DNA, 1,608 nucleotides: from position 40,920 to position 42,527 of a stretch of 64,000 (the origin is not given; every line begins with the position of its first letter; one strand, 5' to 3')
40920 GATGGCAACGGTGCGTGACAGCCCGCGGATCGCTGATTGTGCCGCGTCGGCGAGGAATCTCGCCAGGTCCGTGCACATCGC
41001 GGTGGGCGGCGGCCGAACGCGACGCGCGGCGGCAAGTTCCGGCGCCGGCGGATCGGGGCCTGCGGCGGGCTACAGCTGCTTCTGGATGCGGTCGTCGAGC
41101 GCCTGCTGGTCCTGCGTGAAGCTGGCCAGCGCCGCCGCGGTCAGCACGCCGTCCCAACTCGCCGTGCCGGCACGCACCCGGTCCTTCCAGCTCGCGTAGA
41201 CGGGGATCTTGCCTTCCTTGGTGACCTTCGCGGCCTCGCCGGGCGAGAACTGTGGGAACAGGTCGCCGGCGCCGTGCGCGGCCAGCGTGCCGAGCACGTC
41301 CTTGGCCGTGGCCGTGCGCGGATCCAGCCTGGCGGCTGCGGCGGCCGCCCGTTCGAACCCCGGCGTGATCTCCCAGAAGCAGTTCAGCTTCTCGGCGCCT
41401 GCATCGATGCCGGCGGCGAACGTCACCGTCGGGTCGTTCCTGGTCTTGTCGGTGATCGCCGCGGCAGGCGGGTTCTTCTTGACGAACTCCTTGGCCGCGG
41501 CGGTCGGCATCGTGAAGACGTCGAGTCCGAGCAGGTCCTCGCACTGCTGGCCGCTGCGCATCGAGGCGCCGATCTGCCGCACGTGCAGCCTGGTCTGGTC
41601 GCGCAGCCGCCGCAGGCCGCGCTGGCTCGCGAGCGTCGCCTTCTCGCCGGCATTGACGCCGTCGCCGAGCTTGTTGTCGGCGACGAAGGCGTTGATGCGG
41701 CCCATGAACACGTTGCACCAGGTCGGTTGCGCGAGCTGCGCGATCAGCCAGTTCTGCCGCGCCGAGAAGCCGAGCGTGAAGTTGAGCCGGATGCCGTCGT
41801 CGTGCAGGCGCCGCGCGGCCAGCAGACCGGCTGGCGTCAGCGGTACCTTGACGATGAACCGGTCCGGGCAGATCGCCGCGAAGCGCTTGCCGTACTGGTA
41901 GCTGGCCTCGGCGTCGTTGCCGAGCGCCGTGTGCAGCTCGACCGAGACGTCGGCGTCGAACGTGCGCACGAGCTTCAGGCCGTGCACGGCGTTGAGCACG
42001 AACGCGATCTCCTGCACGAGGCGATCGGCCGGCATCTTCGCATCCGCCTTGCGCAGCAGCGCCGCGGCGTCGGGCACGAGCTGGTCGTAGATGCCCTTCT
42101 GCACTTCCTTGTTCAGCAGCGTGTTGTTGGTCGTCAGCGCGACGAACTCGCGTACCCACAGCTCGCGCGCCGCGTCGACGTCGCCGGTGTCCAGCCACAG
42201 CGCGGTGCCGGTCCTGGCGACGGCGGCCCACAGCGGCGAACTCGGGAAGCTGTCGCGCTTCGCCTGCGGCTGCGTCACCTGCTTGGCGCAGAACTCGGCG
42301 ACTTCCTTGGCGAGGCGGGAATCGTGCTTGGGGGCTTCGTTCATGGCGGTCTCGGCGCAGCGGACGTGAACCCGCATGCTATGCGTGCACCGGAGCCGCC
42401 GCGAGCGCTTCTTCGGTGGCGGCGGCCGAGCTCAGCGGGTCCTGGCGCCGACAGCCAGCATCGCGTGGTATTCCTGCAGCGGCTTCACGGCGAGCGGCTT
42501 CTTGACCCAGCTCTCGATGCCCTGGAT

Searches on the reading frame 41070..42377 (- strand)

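Call 20: search_protein_families(library=pfam, proteins=[window:41070-42377:-], max_evalue=0.001)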
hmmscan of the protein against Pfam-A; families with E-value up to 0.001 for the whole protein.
window:41070-42377:- (435 aa): 1 family
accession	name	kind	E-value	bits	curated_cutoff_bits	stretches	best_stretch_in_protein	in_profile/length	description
PF00923.25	TAL_FSA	-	3.7e-32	112.3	27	1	60-314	1-247/285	Transaldolase/Fructose-6-phosphate aldolase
